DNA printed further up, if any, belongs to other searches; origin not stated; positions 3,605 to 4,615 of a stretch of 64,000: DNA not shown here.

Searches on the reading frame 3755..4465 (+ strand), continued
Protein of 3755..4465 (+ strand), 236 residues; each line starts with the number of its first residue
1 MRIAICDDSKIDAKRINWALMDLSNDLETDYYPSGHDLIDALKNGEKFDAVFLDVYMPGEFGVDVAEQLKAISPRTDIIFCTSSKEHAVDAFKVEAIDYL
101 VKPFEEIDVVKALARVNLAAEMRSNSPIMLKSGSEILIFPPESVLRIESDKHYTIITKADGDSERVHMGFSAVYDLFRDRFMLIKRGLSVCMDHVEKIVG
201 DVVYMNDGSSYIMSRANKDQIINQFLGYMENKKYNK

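Call 49: fold_search(model_id=the predicted structure, library=pdb)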
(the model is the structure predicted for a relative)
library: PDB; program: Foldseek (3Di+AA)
matches with E <= 10: 1812; with E <= 0.001: 612
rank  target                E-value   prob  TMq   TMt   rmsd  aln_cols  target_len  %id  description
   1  4cbv_D                3.3e-15  1.00  0.47  0.45  10.7       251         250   16  X-ray structure of full-length ComE from Streptococcus pneumoniae. (released 2014-02-12)
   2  4cbv_F                4.0e-15  1.00  0.47  0.44  10.9       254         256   16  X-ray structure of full-length ComE from Streptococcus pneumoniae. (released 2014-02-12)
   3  4cbv_C                5.0e-14  1.00  0.48  0.45  13.6       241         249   17  X-ray structure of full-length ComE from Streptococcus pneumoniae. (released 2014-02-12)
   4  4cbv_A                5.7e-14  1.00  0.47  0.45  13.8       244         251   17  X-ray structure of full-length ComE from Streptococcus pneumoniae. (released 2014-02-12)
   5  4cbv_E                1.2e-13  1.00  0.47  0.45  13.9       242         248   16  X-ray structure of full-length ComE from Streptococcus pneumoniae. (released 2014-02-12)
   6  7pvk_A                5.2e-10  1.00  0.44  0.21   3.5       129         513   26  X-ray structure of dimeric PorX (T272A mutant), in complex with pGpG. (released 2022-12-14)
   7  8ted_B                9.6e-10  1.00  0.46  0.22   2.6       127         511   28  PorX primitive orthorhombic crystal form (released 2024-04-17)
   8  8p6f_B                1.4e-09  1.00  0.46  0.22   2.7       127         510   28  Crystal structure of PorX-Fj (released 2024-04-03)
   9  1p2f                  1.5e-09  1.00  0.43  0.47  11.7       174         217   22  Crystal Structure Analysis of Response Regulator DrrB, a Thermotoga maritima OmpR/PhoB Homolog (released 2003-04-29)
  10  8ted_A                1.7e-09  1.00  0.45  0.22   3.7       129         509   27  PorX primitive orthorhombic crystal form (released 2024-04-17)
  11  8thp_A                1.9e-09  1.00  0.44  0.22   3.9       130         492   28  PorX phosphatase null mutant (T271V) (released 2024-04-17)
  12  8tff_A                2.0e-09  1.00  0.47  0.22   2.4       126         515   26  PorX with BeF3 phosphate analog (released 2024-04-17)
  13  8p6f_A                2.0e-09  1.00  0.46  0.22   2.7       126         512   28  Crystal structure of PorX-Fj (released 2024-04-03)
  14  6m8o                  2.9e-09  1.00  0.45  0.87   1.8       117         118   26  Crystal structure of the receiver domain of LytR from Staphylococcus aureus (released 2018-09-19)
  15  6swb_A                4.8e-09  1.00  0.43  0.75   3.7       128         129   23  The REC domain of AraT, a response regulator from Geobacillus stearothermophilus (released 2020-10-14)
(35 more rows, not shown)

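Call 52: find_encoding_contigs(protein=P0001, flank=10000, max_places=2)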
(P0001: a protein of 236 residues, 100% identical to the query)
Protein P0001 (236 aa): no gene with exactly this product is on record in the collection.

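Call 72: search_protein_families(library=ncbifam, proteins=[window:3755-4465:+, L004:6046-9882:+, L006:2062-4500:+, L004:4754-5635:+], max_evalue=0.01)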
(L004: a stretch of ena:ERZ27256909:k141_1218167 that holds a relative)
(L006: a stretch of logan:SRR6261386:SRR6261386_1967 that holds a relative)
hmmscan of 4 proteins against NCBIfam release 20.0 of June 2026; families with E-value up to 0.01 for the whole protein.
window:3755-4465:+ (236 aa): 74 families (the best 25 are shown)
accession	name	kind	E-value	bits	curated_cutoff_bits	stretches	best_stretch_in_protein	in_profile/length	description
NF010684.1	PRK14084.1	equivalog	2.6e-17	63.4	375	1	37-122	37-121/254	response regulator transcription factor LytR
NF008677.0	PRK11697.1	equivalog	5.9e-13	48.7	246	1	32-125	30-124/238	two-component system response regulator BtsR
NF051850.1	RespRegRprY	equivalog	3.3e-11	43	370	1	2-110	6-113/234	response regulator transcription factor RprY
NF052313.1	T9SS_RR_PorX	equivalog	1.1e-10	40.9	300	1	25-115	23-114/513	T9SS response regulator signal transducer PorX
TIGR01818.1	ntrC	equivalog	1.3e-10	40.7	558.6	1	15-123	13-120/463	nitrogen regulation protein NR(I)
NF041367.1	CheY_Halo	equivalog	2.4e-10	40.8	200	1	35-115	31-112/114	chemotaxis protein CheY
NF006900.1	PRK09390.1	equivalog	2.4e-10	40.3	255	1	3-119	7-122/203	response regulator FixJ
NF040689.1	MtrAB_MtrA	equivalog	9.3e-09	34.9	300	1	23-118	19-113/219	MtrAB system response regulator MtrA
NF053854.1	RespRegPhoBBctds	equivalog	1.2e-08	34.5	270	1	44-116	38-111/225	two-component system response regulator PhoB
NF008469.0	PRK11361.1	equivalog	1.5e-08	33.8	714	1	3-117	7-119/461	acetoacetate metabolism transcriptional regulator AtoC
NF007005.1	PRK09468.1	equivalog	5.8e-08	32.4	331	1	38-117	38-116/237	osmolarity response regulator transcription factor OmpR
NF007689.0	PRK10365.1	equivalog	5.9e-08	31.9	760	1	34-119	37-122/441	sigma-54-dependent response regulator transcription factor ZraR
NF008176.1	PRK10923.1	equivalog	6.4e-08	31.6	620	1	16-115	15-116/469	nitrogen regulation protein NR(I)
TIGR01387.1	cztR_silR_copR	subfamily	6.8e-08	32.4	279.2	1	28-118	24-114/218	heavy metal response regulator transcription factor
NF041946.1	LuxO_transreg_Vib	equivalog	1.2e-07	30.9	800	1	26-112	20-106/463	quorum-sensing sigma-54 dependent transcriptional regulator LuxO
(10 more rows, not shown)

L004:6046-9882:+ (1278 aa): 0 families

L006:2062-4500:+ (812 aa): 4 families
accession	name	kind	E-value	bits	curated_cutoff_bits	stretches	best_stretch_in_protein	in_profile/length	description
TIGR02168.1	SMC_prok_B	equivalog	7.1e-06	24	567.35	1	54-328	708-983/1181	chromosome segregation protein SMC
NF045780.1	TrlF_fam_ATP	equivalog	8e-06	24.8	350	1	70-351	403-704/944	TrlF family AAA-like ATPase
NF047515.1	SpiroCoCo_C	equivalog_domain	0.0006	19.1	125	1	208-335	19-144/313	SpiroCoCo family coiled-coil protein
NF045487.1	ASRP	equivalog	0.0033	16.1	300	0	61-334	171-437/593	archaea-specific SMC-related protein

L004:4754-5635:+ (293 aa): 0 families

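Call 76: find_encoding_contigs(protein=P0013, flank=8000, max_places=2)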
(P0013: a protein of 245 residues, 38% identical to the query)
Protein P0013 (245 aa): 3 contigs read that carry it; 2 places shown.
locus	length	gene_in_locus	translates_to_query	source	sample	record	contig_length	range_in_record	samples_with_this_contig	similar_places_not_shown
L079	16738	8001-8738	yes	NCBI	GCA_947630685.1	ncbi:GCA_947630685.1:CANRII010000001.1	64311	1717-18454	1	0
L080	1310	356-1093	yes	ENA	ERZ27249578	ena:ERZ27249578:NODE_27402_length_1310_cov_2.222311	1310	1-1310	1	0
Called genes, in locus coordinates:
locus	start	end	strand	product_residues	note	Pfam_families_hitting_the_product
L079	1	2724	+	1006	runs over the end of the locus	-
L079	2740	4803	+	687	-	-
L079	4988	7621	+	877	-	PF01447:Peptidase_M4, PF02868:Peptidase_M4_C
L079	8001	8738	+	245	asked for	PF00072:Response_reg, PF04397:LytTR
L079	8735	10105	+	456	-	PF14501:HATPase_c_5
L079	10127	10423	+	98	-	PF01740:STAS, PF13466:STAS_2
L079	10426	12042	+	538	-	PF00672:HAMP (weak), PF07228:SpoIIE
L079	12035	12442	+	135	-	PF13581:HATPase_c_2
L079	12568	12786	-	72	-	PF07862:Nif11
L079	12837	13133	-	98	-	PF07862:Nif11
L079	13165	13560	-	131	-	PF07862:Nif11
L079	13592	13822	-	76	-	-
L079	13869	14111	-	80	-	-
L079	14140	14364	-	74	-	-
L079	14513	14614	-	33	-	-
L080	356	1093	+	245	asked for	PF00072:Response_reg, PF04397:LytTR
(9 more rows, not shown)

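Call 77: find_encoding_contigs(protein=P0033, flank=8000, max_places=2)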
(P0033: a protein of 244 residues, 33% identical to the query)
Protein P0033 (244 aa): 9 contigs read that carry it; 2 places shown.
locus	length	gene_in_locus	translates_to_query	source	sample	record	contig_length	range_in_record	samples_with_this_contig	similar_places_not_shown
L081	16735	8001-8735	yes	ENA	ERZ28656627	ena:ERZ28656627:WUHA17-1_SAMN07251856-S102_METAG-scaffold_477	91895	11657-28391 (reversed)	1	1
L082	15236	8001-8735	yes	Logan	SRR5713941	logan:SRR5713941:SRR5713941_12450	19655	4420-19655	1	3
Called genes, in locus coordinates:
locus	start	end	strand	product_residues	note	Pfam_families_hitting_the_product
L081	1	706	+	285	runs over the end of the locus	PF00528:BPD_transp_1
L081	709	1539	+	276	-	PF00528:BPD_transp_1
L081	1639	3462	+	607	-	PF06580:His_kinase, PF02518:HATPase_c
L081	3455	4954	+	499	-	PF00072:Response_reg, PF12833:HTH_18, PF00165:HTH_AraC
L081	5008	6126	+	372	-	PF00480:ROK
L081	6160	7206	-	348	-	PF02661:Fic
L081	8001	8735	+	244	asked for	PF00072:Response_reg, PF04397:LytTR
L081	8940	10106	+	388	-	PF14501:HATPase_c_5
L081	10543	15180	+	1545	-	PF07581:Glug (faint)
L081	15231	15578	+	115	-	-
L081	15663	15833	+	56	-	-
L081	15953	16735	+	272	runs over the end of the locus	PF00142:Fer4_NifH, PF01656:CbiA, PF02374:ArsA_ATPase (weak), PF06564:CBP_BcsQ (weak), PF07015:VirC1 (faint), PF09140:MipZ (faint), PF10609:ParA, PF13614:AAA_31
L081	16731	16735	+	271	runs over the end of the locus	PF02195:ParB_N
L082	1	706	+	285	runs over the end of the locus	PF00528:BPD_transp_1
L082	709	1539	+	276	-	PF00528:BPD_transp_1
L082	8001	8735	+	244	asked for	PF00072:Response_reg, PF04397:LytTR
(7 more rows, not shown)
